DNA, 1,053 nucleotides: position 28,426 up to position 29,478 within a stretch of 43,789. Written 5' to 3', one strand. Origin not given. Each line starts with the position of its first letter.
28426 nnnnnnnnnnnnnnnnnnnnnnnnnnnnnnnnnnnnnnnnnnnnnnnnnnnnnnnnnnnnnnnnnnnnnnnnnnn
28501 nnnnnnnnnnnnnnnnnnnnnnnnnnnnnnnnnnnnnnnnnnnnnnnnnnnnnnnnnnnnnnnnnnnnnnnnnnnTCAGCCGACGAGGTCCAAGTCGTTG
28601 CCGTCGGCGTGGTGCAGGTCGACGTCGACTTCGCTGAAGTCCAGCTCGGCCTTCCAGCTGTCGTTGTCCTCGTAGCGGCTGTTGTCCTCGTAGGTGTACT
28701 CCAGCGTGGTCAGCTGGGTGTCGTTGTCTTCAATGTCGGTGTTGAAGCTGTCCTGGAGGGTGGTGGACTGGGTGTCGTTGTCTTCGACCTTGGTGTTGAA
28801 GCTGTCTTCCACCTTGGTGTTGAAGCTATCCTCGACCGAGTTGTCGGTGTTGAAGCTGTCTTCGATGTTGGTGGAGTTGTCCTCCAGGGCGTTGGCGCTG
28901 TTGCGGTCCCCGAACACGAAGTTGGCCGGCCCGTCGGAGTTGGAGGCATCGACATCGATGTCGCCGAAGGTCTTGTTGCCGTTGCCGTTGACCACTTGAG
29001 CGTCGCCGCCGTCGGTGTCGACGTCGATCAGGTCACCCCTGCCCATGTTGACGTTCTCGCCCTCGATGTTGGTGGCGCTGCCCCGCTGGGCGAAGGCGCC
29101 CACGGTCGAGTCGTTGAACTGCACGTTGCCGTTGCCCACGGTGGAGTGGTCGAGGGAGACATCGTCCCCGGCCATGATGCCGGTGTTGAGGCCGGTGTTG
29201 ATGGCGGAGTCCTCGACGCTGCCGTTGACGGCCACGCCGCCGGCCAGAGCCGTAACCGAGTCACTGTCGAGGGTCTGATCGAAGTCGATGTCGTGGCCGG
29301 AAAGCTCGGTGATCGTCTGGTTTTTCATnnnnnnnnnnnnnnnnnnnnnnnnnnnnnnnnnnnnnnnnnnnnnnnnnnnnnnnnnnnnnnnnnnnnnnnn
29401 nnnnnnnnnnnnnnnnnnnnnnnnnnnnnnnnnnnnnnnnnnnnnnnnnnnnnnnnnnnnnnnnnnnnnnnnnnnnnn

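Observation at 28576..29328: Stand-alone gene for an extremely acidic D/N/S/T-rich repeat protein with no signal peptide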

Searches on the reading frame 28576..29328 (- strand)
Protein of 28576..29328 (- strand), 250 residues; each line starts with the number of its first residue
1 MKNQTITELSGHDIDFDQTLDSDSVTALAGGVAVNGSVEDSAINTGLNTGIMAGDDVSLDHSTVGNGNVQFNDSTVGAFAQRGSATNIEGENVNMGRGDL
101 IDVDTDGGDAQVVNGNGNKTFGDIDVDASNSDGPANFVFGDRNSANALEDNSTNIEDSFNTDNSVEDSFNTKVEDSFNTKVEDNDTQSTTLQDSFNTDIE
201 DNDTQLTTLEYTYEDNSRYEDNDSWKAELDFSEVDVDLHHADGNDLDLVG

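Call 3: search_protein_families(library=pfam, proteins=[window:28576-29328:-], max_evalue=10)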
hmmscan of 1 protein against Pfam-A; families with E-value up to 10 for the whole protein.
window:28576-29328:- (250 aa): 1 family
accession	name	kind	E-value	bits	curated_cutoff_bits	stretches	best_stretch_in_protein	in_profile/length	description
PF10273.14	WGG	-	0.36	11.7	26.8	1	140-184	24-73/80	Pre-rRNA-processing protein TSR2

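Call 4: search_protein_families(library=ncbifam, proteins=[window:28576-29328:-], max_evalue=10)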
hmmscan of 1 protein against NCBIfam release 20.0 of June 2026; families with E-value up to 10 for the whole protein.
window:28576-29328:- (250 aa): 0 families

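Call 8: find_homologous_proteins(query=window:28576-29328:-, max_evalue=0.01)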
Query window:28576-29328:- (250 aa): 117 proteins with E <= 0.01 among 653 candidates.
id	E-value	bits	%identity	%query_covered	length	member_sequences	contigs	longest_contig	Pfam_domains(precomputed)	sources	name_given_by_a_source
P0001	1.2e-147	508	98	100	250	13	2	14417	-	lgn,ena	-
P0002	8.6e-140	482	94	100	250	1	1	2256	-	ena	-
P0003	1.7e-117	409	83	99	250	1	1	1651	-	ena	-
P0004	2.1e-105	370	75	99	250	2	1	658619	-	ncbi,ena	-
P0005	4.1e-104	366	71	99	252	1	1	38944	-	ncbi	ncbi:MAG: hypothetical protein ACKV2O_24530 [Acidimicrobiales bacterium]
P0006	6.3e-104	365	73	99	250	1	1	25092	-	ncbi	ncbi:MAG: hypothetical protein ACKV2O_24950 [Acidimicrobiales bacterium]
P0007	1.4e-103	364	74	99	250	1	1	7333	-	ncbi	-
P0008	4.7e-103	362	73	99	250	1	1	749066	-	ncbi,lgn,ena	-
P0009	6.9e-103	362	74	100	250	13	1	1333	-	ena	-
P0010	1.0e-99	351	74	99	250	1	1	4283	-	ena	-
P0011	1.2e-99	351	71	99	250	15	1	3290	-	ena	-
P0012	1.4e-95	338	68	99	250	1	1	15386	-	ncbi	-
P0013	6.9e-95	335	68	99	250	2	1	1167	-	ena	-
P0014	7.3e-95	335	71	99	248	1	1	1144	-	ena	-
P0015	1.0e-94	335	70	99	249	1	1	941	-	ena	-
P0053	1.5e-71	259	57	99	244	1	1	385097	-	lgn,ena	-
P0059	7.4e-70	253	60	95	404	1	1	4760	PF27122.1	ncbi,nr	ncbi:MAG: hypothetical protein IT196_26215 [Acidimicrobiales bacterium]|nr:hypothetical protein [Aci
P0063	2.4e-67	245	59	94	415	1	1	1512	-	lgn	-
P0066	9.7e-67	243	56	99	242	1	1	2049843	-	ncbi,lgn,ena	-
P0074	2.8e-63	232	52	95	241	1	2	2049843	-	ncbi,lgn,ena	-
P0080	1.9e-61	226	56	94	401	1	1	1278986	PF27122.1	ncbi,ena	-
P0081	1.3e-60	223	55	98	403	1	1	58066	PF27122.1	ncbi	ncbi:MAG: hypothetical protein ACKV2O_11370 [Acidimicrobiales bacterium]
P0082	1.6e-60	223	57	84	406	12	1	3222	PF27122.1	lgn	-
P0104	3.0e-43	166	47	89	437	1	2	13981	-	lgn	-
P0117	7.5e-3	34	37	80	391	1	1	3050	PF27122.1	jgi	jgi:hypothetical protein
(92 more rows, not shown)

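Call 10: search_protein_families(library=pfam, proteins=[P0059, P0080, P0081, P0117, P0104, P0063], max_evalue=0.1)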
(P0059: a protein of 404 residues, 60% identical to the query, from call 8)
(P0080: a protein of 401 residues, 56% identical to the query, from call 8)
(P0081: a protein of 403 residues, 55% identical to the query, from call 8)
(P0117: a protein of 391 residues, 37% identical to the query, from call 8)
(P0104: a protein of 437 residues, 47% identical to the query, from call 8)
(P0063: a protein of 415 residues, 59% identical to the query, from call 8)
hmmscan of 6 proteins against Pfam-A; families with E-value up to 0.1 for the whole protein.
P0059 (404 aa): 0 families

P0080 (401 aa): 0 families

P0081 (403 aa): 0 families

P0117 (391 aa): 0 families

P0104 (437 aa): 0 families

P0063 (415 aa): 0 families

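Call 12: search_protein_families(library=ncbifam, proteins=[P0059, P0080, P0117, P0104], max_evalue=1)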
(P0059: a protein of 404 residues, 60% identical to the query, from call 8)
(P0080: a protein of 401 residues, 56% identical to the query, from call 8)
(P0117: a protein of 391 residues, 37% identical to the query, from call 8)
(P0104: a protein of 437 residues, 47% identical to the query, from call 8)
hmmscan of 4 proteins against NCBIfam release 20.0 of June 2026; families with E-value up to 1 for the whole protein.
P0059 (404 aa): 3 families
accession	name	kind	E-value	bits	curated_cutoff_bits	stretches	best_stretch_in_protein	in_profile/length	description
NF038175.1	IniB_NTERM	domain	7.7e-08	32.2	40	1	10-52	2-44/49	IniB N-terminal domain-containing protein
TIGR04509.1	mod_pep_NH_fam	subfamily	0.0089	16.1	34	1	10-46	6-43/87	NHLP-related RiPP peptide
NF038399.1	NH_RiPP_Os17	domain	0.063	13.4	40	1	18-50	11-42/63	Os1348 family NHLP clan protein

P0080 (401 aa): 3 families
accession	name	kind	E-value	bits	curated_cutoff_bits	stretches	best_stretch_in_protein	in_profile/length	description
NF038175.1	IniB_NTERM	domain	3e-09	36.7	40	1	12-53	4-44/49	IniB N-terminal domain-containing protein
TIGR04509.1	mod_pep_NH_fam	subfamily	1.7e-05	24.8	34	1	9-47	5-43/87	NHLP-related RiPP peptide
NF038399.1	NH_RiPP_Os17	domain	0.0058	16.7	40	1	18-51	10-42/63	Os1348 family NHLP clan protein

P0117 (391 aa): 1 family
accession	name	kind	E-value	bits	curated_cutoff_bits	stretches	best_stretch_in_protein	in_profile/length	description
NF038175.1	IniB_NTERM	domain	1.1e-09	38.1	40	1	2-49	1-48/49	IniB N-terminal domain-containing protein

P0104 (437 aa): 3 families
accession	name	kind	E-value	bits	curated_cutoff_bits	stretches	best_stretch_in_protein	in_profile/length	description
NF038175.1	IniB_NTERM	domain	3.4e-06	26.9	40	1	10-53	2-45/49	IniB N-terminal domain-containing protein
NF001819.0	PRK00556.1-3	equivalog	0.029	13.8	273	1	154-203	94-145/197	septum site-determining protein MinC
TIGR04509.1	mod_pep_NH_fam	subfamily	0.058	13.5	34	1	12-49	9-46/87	NHLP-related RiPP peptide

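Call 15: find_encoding_contigs(protein=window:28576-29328:-, flank=10000, max_places=4)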
Protein window:28576-29328:- (250 aa): 1 contig read that carries it; 1 place shown.
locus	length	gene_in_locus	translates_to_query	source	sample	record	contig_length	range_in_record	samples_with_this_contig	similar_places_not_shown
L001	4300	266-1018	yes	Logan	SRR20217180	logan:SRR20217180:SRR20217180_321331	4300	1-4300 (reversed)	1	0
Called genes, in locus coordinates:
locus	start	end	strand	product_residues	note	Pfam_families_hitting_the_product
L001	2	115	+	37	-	?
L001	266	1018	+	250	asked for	-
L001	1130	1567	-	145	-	PF12172:zf-ChsH2, PF01796:OB_ChsH2_C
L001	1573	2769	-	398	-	PF22691:Thiolase_C_1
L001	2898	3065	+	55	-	-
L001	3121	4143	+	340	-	PF03631:Virul_fac_BrkB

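Call 16: find_encoding_contigs(protein=P0004, flank=10000, max_places=2)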
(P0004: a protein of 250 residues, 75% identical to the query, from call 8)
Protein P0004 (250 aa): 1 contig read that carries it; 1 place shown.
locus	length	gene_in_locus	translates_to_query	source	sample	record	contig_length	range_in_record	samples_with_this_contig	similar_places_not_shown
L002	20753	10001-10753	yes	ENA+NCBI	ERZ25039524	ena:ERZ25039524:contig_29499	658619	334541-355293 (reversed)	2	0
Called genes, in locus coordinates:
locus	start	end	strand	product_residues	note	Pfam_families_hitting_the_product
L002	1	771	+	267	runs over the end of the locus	PF00378:ECH_1, PF16113:ECH_2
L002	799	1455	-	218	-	PF01325:Fe_dep_repress, PF02742:Fe_dep_repr_C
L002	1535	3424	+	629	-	PF00270:DEAD, PF04851:ResIII, PF00271:Helicase_C, PF16203:ERCC3_RAD25_C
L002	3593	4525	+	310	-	PF20434:BD-FAE, PF07859:Abhydrolase_3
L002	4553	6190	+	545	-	PF00743:FMO-like, PF01266:DAO (faint), PF07992:Pyr_redox_2, PF13450:NAD_binding_8, PF13738:Pyr_redox_3, PF13434:Lys_Orn_oxgnase (faint)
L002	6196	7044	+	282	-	PF07224:Chlorophyllase (weak), PF00561:Abhydrolase_1, PF12146:Hydrolase_4, PF12697:Abhydrolase_6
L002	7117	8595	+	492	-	PF01425:Amidase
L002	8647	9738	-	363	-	PF08240:ADH_N, PF01262:AlaDh_PNT_C (faint), PF16912:Glu_dehyd_C (weak), PF00107:ADH_zinc_N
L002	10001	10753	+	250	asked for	-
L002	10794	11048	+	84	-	-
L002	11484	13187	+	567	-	PF13191:AAA_16 (weak), PF20703:nSTAND1 (weak), PF13401:AAA_22 (weak)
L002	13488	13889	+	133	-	PF01850:PIN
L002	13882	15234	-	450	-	PF07690:MFS_1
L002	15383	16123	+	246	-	PF01738:DLH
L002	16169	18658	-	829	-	-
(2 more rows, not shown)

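Call 17: find_encoding_contigs(protein=P0008, flank=10000, max_places=2)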
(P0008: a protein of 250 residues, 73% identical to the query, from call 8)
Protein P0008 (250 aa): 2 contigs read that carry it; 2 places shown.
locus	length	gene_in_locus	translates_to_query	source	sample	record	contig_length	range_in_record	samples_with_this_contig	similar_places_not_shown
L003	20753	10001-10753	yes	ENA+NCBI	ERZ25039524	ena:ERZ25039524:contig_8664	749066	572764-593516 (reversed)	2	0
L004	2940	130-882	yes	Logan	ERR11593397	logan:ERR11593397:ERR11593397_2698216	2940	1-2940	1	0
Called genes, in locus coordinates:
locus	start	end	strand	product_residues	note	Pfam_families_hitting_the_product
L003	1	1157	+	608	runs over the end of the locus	PF01019:G_glu_transpept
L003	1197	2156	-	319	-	PF00389:2-Hacid_dh, PF02826:2-Hacid_dh_C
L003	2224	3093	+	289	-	PF00378:ECH_1, PF16113:ECH_2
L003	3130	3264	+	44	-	-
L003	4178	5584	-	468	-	PF01300:Sua5_yciO_yrdC, PF03481:Sua5_C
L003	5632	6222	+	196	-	PF00293:NUDIX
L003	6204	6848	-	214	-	PF01243:PNPOx_N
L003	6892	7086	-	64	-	-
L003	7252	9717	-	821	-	PF00933:Glyco_hydro_3, PF01915:Glyco_hydro_3_C, PF07691:PA14, PF14310:Fn3-like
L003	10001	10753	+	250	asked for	-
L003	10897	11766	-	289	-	PF24553:Rv0428c_C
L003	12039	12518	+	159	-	-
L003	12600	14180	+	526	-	PF00575:S1, PF23459:S1_RRP5 (weak)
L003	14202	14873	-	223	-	PF12900:Pyridox_ox_2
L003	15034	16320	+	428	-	PF00877:NLPC_P60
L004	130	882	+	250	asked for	-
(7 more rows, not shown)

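Call 18: find_encoding_contigs(protein=P0066, flank=10000, max_places=2)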
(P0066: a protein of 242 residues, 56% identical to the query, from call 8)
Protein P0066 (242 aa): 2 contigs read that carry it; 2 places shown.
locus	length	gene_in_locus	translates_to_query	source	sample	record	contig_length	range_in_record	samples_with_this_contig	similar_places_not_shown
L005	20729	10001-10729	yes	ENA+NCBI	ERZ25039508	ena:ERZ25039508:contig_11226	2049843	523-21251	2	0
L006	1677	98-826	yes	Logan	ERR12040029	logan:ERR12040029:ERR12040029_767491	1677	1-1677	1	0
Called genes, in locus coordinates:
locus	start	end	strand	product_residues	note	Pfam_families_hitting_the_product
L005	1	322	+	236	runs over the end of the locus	-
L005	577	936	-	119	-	-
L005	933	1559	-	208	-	-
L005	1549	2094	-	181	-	-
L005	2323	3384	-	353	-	PF02463:SMC_N (weak), PF13175:AAA_15 (weak), PF13476:AAA_23, PF13555:AAA_29 (weak)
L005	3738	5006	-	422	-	PF00266:Aminotran_5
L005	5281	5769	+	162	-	-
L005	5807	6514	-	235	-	PF03006:HlyIII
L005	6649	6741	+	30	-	-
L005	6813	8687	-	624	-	PF00069:Pkinase, PF07714:PK_Tyr_Ser-Thr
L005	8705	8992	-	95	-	-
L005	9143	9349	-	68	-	-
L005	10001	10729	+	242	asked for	-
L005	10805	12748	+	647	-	PF00009:GTP_EFTU (faint), PF00350:Dynamin_N, PF01926:MMR_HSR1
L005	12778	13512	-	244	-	-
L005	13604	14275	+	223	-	-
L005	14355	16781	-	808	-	PF00196:GerE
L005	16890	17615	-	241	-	-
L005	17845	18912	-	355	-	-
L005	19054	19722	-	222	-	-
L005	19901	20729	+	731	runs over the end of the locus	PF00012:HSP70, PF06723:MreB_Mbl (faint)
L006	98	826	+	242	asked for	-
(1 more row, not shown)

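Call 19: find_encoding_contigs(protein=P0080, flank=10000, max_places=2)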
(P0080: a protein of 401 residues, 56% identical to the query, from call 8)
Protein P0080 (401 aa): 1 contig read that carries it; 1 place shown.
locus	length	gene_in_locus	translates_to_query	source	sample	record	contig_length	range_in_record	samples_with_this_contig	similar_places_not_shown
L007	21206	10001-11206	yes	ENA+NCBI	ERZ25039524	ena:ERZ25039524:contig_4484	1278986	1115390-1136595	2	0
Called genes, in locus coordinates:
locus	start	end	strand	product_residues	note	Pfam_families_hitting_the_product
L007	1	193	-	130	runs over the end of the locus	PF01152:Bac_globin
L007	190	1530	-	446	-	PF03781:FGE-sulfatase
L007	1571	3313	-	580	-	PF00012:HSP70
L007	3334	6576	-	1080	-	PF00012:HSP70, PF03781:FGE-sulfatase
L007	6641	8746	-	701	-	PF00012:HSP70, PF06723:MreB_Mbl (weak), PF02782:FGGY_C (weak)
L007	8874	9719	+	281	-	-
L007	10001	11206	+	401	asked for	PF27122:IniB (weak)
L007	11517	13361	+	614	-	PF00009:GTP_EFTU (faint), PF00350:Dynamin_N, PF01926:MMR_HSR1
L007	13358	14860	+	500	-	PF01926:MMR_HSR1, PF00350:Dynamin_N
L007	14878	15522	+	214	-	PF01872:RibD_C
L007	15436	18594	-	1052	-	PF00486:Trans_reg_C (weak), PF03704:BTAD, PF20703:nSTAND1 (weak)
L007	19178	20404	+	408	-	PF11376:DUF3179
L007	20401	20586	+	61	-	-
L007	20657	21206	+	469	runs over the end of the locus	PF11376:DUF3179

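Call 20: find_encoding_contigs(protein=P0074, flank=10000, max_places=2)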
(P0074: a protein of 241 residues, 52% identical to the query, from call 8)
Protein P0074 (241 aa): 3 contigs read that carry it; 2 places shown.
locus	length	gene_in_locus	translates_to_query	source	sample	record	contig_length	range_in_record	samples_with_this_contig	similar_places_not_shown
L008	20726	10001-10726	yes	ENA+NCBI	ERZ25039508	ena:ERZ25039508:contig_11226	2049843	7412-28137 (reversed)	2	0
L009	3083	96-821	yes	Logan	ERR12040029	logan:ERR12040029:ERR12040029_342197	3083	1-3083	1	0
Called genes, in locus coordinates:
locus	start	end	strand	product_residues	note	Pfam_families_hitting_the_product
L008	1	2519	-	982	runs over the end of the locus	PF00012:HSP70, PF03781:FGE-sulfatase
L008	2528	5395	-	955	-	PF00012:HSP70, PF06723:MreB_Mbl, PF03781:FGE-sulfatase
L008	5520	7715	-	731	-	PF00012:HSP70, PF06723:MreB_Mbl (faint)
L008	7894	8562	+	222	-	-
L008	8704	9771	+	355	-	-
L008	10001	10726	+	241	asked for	-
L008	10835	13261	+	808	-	PF00196:GerE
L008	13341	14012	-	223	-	-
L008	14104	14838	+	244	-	-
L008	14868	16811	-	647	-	PF00009:GTP_EFTU (faint), PF00350:Dynamin_N, PF01926:MMR_HSR1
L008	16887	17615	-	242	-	-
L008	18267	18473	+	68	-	-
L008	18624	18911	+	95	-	-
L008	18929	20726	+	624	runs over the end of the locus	PF00069:Pkinase, PF07714:PK_Tyr_Ser-Thr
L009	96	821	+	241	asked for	-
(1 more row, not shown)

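Call 21: find_encoding_contigs(protein=P0053, flank=10000, max_places=2)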
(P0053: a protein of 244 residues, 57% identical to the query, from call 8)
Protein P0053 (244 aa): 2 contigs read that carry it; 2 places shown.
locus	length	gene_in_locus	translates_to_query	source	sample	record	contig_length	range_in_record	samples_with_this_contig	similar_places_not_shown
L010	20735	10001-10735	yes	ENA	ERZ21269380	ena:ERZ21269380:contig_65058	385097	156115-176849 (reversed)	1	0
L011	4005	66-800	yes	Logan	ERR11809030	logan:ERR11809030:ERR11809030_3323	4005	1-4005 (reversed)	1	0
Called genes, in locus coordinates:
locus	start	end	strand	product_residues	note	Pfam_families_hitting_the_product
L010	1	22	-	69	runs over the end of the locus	-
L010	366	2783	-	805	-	PF00012:HSP70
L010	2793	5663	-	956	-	PF00012:HSP70, PF06723:MreB_Mbl, PF03781:FGE-sulfatase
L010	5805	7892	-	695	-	PF00012:HSP70, PF06723:MreB_Mbl (weak)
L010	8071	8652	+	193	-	-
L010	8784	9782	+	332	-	-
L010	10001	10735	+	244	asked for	-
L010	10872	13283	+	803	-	PF08281:Sigma70_r4_2 (faint), PF00196:GerE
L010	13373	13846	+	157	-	PF04075:F420H2_quin_red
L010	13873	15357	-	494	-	PF00350:Dynamin_N, PF01926:MMR_HSR1 (weak)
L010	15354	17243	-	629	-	PF00350:Dynamin_N, PF01926:MMR_HSR1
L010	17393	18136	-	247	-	-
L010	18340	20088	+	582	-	PF00069:Pkinase, PF07714:PK_Tyr_Ser-Thr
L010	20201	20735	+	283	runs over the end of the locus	PF05721:PhyH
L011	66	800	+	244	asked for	-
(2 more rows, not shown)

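Call 22: predict_structure(alignment_id=A1)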
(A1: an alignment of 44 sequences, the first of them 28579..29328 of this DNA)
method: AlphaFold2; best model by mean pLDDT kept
length: 250 residues; sequences in the alignment: 44
mean_pLDDT: 40.1   pTM: 0.16
mean pLDDT of the five models: 40.1, 37.5, 35.9, 35.8, 32.4
residues with pLDDT >= 90: 0; 70-90: 1; 50-70: 41; < 50: 208
segments of 3 or more residues with pLDDT < 50: 1-20, 29-31, 44-48, 50-52, 59-122, 141-238, 248-250
pLDDT, mean of each block of 10 residues (from residue 1): 43 45 49 53 49 49 42 36 31 28 38 37 58 57 39 32 29 30 34 30 34 31 35 45 48
secondary structure, 60 per line:
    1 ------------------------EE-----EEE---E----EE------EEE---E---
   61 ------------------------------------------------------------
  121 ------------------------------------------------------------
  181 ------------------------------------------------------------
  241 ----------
elements in order: E32-34 E51-53
